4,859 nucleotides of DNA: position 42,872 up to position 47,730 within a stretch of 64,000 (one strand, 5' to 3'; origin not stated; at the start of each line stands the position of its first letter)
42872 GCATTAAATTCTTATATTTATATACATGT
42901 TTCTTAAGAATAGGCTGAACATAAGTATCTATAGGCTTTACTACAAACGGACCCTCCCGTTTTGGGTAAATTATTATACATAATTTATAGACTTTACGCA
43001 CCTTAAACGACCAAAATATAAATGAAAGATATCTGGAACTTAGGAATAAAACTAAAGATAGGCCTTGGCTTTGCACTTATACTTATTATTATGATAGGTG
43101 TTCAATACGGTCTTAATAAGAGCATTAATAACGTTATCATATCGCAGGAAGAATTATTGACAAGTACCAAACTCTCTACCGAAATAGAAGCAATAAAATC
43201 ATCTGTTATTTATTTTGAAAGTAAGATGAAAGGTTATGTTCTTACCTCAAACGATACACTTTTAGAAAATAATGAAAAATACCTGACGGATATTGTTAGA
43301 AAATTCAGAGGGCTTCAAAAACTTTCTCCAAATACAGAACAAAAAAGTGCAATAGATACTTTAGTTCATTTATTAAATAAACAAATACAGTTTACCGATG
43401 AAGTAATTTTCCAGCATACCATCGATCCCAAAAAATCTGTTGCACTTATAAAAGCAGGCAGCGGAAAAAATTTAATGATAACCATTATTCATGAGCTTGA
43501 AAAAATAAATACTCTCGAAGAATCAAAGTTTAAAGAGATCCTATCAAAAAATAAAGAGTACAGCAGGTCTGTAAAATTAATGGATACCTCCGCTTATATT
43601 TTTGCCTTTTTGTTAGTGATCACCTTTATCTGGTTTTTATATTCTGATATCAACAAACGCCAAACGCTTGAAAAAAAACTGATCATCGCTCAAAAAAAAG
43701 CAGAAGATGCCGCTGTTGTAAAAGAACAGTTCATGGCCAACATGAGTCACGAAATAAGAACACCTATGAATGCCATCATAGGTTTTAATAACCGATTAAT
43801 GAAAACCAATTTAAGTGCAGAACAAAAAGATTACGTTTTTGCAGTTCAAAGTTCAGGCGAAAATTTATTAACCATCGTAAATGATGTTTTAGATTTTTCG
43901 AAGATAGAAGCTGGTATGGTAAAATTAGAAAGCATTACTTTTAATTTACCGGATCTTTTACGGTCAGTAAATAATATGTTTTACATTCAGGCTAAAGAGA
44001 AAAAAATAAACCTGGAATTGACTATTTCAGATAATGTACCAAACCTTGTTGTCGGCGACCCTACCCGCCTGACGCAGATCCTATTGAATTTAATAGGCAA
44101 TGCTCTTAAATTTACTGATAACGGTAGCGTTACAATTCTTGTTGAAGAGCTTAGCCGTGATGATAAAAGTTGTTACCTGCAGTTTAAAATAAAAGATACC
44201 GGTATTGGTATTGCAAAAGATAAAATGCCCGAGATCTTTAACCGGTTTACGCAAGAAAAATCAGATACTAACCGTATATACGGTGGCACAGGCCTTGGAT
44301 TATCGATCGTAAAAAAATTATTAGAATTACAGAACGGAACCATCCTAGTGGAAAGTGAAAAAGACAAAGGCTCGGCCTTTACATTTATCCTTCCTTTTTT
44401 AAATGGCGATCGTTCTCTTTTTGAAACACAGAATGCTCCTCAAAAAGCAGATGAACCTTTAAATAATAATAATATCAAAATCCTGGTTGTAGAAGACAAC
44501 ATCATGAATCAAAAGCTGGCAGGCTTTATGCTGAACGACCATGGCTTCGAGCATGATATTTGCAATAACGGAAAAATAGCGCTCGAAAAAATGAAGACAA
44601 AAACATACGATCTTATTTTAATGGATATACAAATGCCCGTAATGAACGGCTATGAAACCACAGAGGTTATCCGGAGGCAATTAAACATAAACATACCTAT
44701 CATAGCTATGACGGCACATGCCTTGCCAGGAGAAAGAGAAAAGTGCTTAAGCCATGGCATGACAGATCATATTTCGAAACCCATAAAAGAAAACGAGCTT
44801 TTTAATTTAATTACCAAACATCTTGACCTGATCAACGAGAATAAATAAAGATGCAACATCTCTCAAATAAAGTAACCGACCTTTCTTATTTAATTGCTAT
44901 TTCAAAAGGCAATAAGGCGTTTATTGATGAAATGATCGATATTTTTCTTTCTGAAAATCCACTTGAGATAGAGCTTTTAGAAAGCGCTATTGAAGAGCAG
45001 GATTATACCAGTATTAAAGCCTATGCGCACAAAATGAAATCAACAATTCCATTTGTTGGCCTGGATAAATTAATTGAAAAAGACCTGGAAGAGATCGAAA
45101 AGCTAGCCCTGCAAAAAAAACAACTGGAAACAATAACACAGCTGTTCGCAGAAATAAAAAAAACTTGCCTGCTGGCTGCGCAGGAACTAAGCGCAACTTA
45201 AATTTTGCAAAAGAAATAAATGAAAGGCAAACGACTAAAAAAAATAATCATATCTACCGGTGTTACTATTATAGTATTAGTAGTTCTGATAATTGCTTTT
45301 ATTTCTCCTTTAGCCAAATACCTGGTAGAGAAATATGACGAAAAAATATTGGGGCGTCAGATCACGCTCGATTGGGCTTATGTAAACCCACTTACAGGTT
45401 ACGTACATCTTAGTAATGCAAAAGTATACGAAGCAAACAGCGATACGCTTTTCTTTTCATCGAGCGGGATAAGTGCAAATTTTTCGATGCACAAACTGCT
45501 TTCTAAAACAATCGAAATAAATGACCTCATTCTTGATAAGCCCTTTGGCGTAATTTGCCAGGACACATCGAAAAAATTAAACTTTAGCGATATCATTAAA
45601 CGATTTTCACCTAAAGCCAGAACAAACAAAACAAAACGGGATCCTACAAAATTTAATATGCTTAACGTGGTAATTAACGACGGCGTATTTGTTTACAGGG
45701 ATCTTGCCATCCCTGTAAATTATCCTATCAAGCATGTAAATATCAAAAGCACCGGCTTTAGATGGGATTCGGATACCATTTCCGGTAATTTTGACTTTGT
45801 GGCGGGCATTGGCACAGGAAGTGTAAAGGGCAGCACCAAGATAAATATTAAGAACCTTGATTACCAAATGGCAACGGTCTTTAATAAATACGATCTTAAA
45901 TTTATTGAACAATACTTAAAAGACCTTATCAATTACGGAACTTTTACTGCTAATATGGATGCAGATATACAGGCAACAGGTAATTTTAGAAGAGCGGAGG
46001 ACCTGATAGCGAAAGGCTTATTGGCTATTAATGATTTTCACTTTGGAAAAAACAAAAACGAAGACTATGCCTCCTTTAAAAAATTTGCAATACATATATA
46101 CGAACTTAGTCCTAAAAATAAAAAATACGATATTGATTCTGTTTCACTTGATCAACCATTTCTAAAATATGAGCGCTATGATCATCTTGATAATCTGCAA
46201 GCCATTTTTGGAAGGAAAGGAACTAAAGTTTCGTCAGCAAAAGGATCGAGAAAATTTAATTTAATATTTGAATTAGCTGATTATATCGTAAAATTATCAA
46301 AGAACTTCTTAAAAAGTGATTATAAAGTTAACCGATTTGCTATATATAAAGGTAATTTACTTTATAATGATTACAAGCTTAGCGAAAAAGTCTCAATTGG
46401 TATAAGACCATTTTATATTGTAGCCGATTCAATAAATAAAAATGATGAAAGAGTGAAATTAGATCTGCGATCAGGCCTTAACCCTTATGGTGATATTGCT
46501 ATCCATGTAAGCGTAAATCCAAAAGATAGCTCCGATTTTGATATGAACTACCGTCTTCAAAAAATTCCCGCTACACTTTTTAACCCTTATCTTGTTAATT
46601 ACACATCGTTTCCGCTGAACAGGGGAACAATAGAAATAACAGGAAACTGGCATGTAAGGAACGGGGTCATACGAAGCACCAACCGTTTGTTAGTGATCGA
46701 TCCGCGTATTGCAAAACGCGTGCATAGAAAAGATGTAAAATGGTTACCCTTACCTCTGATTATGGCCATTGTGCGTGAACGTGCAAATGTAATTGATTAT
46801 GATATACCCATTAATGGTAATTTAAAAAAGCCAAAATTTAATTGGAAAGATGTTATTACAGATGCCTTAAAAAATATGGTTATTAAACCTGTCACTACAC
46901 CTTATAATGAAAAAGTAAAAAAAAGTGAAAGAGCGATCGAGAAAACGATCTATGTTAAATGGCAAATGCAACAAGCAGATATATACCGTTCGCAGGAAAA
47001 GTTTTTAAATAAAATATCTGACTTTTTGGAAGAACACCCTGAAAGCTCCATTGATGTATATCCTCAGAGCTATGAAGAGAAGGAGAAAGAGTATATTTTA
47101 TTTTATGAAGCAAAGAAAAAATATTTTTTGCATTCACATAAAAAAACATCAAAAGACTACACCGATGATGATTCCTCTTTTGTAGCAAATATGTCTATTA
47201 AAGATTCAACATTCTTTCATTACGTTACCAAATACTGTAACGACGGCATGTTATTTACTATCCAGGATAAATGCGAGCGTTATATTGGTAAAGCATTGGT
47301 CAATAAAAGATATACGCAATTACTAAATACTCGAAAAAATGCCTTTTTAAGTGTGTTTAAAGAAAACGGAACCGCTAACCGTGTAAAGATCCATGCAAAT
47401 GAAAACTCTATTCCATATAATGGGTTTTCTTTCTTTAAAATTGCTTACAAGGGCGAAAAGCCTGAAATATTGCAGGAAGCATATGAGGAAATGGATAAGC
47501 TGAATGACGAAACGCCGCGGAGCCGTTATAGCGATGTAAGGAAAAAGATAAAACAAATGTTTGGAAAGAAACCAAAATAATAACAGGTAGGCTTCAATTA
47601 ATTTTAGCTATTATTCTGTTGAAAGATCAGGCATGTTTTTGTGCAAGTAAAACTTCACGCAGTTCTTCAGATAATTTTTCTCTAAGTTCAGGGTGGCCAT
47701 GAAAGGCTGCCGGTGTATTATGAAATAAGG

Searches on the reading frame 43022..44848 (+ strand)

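Call 100: search_protein_families(library=pfam, proteins=[window:43022-44848:+], max_evalue=0.00001)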
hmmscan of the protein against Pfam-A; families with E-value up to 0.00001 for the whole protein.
window:43022-44848:+ (608 aa): 4 families
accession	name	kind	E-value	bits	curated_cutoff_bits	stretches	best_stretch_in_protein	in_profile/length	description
PF02518.31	HATPase_c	-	9.7e-29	100.5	26.4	1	345-459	1-109/111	Histidine kinase-, DNA gyrase B-, and HSP90-like ATPase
PF00072.30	Response_reg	-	2.4e-27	95.8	30.2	1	487-597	1-110/111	Response regulator receiver domain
PF00512.31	HisKA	-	1.4e-20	73.5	26.9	1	234-298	2-66/66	His Kinase A (phospho-acceptor) domain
PF05227.19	CHASE3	-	2.2e-12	47.5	28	1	50-171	10-133/138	CHASE3 domain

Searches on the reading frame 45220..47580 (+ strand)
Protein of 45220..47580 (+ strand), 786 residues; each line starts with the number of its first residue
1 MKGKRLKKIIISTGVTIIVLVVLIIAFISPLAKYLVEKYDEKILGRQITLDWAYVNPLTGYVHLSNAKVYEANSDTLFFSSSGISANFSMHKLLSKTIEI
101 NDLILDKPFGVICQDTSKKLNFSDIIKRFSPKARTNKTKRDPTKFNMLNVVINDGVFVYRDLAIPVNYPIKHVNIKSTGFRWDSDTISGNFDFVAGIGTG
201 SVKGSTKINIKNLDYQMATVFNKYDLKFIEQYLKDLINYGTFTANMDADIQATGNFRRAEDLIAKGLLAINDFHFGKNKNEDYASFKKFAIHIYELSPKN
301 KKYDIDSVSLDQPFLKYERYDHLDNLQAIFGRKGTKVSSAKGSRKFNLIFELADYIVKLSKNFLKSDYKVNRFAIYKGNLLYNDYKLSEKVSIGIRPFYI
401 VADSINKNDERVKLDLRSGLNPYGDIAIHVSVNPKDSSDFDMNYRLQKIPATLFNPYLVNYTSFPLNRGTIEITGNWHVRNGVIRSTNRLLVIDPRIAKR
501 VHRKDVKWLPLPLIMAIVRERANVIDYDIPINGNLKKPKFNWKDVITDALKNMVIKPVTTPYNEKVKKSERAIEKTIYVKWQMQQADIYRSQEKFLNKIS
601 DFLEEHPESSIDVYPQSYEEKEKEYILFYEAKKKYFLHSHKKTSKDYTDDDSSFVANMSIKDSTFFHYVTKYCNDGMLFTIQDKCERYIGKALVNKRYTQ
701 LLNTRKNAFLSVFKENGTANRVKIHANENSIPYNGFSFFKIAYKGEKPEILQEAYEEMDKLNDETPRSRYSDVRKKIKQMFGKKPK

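Call 100: search_protein_families(library=pfam, proteins=[window:45220-47580:+], max_evalue=0.00001)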
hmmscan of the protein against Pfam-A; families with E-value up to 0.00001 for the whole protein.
window:45220-47580:+ (786 aa): 2 families
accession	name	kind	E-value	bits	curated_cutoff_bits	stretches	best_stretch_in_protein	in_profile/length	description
PF05359.17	DUF748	-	4e-64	217.6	50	2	165-626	477-928/1037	Domain of Unknown Function (DUF748)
PF05170.20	AsmA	-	4.8e-06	26.1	29.8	0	5-193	3-210/607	AsmA family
